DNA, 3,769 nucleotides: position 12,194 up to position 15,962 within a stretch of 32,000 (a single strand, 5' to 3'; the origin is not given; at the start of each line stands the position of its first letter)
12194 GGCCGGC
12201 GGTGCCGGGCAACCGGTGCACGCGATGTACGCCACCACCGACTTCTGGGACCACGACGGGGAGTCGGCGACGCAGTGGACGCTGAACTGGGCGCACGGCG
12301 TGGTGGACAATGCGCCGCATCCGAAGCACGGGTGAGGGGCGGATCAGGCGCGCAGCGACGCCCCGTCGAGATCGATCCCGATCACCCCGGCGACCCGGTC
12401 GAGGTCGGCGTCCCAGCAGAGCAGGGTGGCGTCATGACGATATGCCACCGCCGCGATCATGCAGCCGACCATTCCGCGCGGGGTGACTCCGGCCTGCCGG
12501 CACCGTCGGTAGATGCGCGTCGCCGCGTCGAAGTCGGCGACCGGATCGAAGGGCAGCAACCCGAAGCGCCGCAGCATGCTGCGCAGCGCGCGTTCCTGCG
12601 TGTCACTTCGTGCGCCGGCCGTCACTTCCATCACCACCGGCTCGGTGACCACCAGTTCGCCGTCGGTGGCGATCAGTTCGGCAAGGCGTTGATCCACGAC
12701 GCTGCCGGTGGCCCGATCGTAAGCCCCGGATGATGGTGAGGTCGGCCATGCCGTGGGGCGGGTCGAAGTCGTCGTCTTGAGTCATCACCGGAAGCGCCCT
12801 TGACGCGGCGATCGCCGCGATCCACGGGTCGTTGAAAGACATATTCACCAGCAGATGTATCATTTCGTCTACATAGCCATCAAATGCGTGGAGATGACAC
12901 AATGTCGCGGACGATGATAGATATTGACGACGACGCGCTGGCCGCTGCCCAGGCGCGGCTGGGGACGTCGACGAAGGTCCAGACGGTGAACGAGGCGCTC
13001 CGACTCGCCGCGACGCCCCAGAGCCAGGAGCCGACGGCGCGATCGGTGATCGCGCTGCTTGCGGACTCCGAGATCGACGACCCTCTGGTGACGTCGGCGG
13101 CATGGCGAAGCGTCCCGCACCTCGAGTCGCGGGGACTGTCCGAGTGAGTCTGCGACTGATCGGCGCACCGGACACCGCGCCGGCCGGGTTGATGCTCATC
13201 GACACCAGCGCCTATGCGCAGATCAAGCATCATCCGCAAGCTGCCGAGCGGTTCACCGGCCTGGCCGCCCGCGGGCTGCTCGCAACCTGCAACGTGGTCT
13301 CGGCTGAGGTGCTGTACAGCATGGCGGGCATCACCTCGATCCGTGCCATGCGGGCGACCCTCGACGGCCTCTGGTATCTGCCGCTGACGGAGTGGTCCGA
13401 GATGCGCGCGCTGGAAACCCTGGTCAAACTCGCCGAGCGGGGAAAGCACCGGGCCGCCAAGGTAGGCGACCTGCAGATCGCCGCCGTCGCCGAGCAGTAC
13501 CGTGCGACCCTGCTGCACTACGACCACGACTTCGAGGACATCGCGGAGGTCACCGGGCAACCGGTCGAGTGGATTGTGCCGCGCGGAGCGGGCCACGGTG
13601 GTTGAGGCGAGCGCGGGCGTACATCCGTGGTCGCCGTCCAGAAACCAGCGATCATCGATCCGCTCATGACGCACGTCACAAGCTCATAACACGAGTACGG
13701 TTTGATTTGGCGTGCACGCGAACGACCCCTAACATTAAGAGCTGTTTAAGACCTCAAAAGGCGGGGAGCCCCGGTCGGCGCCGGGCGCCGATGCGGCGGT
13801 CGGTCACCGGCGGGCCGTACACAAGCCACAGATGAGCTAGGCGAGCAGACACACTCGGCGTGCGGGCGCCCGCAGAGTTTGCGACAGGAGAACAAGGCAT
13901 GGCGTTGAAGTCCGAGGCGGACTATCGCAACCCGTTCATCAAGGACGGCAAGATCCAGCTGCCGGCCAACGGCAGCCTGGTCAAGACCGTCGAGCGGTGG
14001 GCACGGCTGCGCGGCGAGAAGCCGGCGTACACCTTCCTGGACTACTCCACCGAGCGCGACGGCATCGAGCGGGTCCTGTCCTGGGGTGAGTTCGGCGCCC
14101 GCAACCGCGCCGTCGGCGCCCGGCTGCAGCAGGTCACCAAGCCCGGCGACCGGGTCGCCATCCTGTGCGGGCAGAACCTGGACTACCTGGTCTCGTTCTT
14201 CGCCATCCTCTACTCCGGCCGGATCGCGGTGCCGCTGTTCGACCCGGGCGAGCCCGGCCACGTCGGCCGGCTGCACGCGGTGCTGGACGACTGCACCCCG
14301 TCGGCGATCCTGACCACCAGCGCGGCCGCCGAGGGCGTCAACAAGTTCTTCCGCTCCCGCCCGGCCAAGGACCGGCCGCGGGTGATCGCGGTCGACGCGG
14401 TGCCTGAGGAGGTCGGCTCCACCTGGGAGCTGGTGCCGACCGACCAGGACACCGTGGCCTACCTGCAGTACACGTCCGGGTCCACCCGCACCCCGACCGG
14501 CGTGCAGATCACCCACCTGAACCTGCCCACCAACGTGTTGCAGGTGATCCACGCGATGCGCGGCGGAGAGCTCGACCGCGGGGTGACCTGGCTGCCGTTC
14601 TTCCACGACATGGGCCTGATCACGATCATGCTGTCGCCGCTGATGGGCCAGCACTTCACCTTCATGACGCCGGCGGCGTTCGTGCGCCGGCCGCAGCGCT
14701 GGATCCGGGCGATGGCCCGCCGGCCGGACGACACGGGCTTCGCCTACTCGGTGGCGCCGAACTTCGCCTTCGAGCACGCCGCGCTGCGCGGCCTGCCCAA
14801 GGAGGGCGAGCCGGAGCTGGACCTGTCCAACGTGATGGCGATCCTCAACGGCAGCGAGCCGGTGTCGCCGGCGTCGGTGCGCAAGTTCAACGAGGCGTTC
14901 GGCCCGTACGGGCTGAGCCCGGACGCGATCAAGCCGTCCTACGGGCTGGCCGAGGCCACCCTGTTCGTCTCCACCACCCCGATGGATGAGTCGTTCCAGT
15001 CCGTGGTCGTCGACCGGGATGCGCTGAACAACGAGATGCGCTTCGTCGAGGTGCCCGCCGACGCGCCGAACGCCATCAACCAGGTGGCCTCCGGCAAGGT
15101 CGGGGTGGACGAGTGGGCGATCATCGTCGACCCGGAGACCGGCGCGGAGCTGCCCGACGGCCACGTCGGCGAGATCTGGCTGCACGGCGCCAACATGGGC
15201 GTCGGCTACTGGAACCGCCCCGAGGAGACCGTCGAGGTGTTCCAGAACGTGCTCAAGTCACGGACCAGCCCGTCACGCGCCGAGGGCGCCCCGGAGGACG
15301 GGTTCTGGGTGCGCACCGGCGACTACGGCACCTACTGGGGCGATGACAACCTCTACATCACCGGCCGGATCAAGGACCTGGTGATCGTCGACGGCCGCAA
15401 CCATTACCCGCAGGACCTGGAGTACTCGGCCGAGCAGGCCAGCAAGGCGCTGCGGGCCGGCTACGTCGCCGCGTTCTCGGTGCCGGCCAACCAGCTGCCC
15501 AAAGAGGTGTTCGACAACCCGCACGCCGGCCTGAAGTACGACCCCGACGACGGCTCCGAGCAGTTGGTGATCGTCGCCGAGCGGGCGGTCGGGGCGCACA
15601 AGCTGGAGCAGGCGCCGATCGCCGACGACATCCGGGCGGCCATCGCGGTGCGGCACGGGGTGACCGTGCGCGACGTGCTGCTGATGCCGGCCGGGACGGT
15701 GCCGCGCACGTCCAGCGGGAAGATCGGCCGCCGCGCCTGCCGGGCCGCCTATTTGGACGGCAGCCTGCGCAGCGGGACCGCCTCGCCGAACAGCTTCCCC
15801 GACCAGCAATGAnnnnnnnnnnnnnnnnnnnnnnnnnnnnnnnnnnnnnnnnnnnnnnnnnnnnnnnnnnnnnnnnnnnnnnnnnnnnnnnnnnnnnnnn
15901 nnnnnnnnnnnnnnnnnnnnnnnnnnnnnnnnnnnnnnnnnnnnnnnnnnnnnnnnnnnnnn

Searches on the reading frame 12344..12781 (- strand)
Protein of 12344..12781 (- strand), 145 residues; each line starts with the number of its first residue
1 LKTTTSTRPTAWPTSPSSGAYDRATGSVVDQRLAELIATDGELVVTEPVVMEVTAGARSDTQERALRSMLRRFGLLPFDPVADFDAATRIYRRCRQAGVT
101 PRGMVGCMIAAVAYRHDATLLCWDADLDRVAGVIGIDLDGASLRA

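Call 93: search_protein_families(library=pfam, proteins=[window:12344-12781:-], max_evalue=0.00001)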
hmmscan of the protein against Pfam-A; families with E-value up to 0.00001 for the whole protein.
window:12344-12781:- (145 aa): 1 family
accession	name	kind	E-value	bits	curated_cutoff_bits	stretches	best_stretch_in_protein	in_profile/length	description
PF01850.27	PIN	-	1.1e-09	39.4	23.6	1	32-132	20-119/120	PIN domain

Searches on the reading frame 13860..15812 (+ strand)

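Call 92: search_protein_families(library=pfam, proteins=[window:13860-15812:+], max_evalue=0.00001)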
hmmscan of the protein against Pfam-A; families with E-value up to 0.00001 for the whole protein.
window:13860-15812:+ (650 aa): 1 family
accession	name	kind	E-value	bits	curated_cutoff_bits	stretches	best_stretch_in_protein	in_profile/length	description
PF00501.34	AMP-binding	-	1e-52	179.7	29.9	1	45-451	2-384/384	AMP-binding enzyme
